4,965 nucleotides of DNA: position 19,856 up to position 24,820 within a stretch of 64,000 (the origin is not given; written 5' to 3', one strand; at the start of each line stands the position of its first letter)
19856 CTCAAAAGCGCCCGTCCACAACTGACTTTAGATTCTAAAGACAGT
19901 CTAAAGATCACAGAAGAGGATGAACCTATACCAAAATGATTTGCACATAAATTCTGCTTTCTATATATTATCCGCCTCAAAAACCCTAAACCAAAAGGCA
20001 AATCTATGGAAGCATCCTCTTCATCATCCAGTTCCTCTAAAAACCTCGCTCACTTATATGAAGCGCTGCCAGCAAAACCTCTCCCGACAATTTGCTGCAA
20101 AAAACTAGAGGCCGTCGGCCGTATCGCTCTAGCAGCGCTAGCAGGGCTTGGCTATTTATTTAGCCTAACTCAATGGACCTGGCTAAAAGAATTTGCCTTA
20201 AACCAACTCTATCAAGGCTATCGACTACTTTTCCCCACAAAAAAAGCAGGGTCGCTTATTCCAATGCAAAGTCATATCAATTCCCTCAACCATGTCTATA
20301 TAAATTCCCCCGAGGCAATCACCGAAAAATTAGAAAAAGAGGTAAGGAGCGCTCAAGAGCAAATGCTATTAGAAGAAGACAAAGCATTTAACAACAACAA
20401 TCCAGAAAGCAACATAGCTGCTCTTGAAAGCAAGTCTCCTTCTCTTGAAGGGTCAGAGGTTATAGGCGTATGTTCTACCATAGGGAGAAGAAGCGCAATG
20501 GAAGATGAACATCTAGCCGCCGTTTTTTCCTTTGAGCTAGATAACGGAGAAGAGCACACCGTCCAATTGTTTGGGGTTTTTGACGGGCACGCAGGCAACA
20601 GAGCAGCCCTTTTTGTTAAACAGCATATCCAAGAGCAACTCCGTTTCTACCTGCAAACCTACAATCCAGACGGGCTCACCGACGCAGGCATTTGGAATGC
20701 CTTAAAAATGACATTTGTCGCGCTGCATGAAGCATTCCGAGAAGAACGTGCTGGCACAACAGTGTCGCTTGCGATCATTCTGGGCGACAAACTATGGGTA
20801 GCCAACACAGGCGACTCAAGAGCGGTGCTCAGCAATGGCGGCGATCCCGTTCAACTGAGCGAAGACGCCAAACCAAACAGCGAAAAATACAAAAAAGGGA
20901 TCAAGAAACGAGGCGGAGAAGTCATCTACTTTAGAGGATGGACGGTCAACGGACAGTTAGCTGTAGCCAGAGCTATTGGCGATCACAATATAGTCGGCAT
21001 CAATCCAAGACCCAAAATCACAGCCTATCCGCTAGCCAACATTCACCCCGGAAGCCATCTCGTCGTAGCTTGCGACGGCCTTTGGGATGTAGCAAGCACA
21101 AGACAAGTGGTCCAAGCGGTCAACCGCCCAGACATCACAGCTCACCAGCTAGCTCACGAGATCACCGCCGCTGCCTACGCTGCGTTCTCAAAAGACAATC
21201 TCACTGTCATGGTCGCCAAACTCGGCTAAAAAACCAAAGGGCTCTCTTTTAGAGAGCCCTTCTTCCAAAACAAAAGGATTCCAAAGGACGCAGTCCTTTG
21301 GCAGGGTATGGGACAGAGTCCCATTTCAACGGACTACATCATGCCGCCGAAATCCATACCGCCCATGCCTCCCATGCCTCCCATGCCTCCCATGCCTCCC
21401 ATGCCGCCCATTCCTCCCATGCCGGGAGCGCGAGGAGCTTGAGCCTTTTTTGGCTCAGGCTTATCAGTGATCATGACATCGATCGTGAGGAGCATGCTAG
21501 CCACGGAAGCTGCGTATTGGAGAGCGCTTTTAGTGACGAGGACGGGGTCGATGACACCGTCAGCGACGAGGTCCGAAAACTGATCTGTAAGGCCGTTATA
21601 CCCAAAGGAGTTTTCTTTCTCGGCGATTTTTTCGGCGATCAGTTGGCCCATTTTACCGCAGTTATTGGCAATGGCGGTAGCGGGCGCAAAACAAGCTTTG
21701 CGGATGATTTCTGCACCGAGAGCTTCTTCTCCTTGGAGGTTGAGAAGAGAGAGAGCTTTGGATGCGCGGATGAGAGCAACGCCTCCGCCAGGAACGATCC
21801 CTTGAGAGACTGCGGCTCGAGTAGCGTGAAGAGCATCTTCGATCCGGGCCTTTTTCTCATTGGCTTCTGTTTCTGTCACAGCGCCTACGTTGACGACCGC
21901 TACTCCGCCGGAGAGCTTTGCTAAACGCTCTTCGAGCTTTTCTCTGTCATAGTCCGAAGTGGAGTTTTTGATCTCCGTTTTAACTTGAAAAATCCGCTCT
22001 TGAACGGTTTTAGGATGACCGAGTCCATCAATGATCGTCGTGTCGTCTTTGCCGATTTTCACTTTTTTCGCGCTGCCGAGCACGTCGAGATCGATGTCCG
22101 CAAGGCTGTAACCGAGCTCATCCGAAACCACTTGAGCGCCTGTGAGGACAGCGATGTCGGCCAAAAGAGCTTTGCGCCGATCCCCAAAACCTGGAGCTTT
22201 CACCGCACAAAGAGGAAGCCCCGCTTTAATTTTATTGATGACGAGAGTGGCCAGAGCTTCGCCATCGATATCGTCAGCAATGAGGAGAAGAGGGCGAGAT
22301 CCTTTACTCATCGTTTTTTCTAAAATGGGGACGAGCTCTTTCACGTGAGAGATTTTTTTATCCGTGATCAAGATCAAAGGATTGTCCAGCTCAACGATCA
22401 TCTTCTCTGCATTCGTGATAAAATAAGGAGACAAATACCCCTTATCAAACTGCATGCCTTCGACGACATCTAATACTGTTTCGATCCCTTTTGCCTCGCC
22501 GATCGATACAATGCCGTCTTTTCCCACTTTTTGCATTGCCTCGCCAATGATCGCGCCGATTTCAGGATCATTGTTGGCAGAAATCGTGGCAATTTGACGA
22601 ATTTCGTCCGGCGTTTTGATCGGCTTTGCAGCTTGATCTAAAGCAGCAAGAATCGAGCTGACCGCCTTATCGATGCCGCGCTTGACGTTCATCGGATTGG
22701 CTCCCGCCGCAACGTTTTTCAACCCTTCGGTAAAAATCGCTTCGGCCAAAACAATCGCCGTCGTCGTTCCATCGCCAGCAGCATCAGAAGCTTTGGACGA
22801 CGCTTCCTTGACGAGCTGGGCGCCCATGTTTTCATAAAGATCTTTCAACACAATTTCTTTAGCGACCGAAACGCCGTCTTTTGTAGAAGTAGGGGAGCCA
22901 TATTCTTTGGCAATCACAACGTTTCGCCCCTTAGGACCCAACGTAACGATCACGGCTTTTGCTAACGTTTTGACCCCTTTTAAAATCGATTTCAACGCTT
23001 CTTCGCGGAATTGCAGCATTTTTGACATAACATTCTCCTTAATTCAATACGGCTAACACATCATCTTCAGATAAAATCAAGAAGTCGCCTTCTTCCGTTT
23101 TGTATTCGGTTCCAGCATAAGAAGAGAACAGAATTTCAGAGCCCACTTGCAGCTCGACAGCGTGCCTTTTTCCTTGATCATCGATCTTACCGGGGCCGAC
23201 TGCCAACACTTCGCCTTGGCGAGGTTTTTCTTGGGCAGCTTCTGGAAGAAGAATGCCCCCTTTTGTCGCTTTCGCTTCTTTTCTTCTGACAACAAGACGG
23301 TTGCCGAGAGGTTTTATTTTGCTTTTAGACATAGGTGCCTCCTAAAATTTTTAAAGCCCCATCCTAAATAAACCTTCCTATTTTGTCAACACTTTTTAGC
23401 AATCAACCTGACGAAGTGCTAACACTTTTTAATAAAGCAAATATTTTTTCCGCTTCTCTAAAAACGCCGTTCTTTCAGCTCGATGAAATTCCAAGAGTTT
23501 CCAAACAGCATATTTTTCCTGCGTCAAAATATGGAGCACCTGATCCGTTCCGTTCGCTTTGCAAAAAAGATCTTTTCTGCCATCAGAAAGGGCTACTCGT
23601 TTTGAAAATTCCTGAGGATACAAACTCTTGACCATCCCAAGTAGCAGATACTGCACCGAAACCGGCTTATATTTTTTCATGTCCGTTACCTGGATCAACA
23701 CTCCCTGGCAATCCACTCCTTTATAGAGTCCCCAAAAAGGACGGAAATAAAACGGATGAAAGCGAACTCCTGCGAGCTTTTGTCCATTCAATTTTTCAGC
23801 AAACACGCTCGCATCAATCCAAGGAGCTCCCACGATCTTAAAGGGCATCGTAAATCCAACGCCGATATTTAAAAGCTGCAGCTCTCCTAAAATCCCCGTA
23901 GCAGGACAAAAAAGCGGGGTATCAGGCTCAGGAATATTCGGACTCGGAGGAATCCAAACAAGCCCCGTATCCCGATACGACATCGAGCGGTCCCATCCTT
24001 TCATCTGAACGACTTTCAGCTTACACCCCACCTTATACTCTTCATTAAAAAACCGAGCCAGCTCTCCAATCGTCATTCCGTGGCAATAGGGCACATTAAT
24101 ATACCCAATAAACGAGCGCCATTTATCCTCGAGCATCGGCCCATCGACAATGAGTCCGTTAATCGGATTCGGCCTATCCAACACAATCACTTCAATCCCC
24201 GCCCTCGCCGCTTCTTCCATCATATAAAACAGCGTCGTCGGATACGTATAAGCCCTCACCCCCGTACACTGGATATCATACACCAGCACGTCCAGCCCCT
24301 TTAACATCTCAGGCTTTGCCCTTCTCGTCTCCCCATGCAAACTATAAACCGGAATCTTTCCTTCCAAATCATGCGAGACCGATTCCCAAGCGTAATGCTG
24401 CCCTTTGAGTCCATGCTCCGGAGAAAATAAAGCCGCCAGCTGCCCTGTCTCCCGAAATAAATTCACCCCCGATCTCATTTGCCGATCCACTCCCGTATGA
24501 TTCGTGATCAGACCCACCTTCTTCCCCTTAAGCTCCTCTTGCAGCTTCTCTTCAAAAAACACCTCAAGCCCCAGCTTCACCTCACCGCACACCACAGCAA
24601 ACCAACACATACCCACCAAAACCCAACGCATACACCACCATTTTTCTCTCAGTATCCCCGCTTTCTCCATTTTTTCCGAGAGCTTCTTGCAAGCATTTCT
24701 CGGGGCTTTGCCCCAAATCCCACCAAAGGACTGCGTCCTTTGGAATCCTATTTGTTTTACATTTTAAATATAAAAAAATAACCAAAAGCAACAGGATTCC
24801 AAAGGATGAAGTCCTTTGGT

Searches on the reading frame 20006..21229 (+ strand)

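Call 9: search_protein_families(library=pfam, proteins=[window:20006-21229:+], max_evalue=0.001)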
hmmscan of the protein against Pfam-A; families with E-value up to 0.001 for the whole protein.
window:20006-21229:+ (407 aa): 1 family
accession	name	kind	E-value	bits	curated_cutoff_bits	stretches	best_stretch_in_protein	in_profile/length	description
PF00481.26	PP2C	-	1.6e-38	133.3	20.3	1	154-398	4-254/255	Protein phosphatase 2C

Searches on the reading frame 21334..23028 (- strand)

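Call 9: search_protein_families(library=pfam, proteins=[window:21334-23028:-], max_evalue=0.001)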
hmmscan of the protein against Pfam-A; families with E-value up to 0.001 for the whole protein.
window:21334-23028:- (564 aa): 1 family
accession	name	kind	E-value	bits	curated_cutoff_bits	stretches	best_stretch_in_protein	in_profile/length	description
PF00118.29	Cpn60_TCP1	-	8.2e-71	239.6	34.3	1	22-524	1-490/490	TCP-1/cpn60 chaperonin family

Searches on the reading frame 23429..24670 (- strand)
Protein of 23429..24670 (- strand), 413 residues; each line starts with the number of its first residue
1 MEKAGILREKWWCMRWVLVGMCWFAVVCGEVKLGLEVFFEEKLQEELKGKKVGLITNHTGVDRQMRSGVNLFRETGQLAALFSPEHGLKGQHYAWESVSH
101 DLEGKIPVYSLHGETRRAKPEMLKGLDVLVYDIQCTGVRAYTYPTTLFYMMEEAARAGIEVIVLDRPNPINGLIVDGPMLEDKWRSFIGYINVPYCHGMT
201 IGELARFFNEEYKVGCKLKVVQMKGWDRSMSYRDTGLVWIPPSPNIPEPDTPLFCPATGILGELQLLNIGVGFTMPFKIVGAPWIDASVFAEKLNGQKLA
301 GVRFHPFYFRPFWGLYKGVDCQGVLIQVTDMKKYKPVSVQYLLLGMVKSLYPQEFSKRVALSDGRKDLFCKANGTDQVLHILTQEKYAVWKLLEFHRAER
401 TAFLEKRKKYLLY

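Call 9: search_protein_families(library=pfam, proteins=[window:23429-24670:-], max_evalue=0.001)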
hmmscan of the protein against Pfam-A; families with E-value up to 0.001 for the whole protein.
window:23429-24670:- (413 aa): 2 families
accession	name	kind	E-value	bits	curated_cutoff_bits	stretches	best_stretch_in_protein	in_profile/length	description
PF07075.17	NamZ_N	-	8.4e-79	264.1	26.9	1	52-249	1-202/203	Exo-beta-N-acetylmuramidase NamZ, N-terminal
PF20732.2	NamZ_C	-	2e-36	126.5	25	1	256-413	4-152/152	Exo-beta-N-acetylmuramidase NamZ, C-terminal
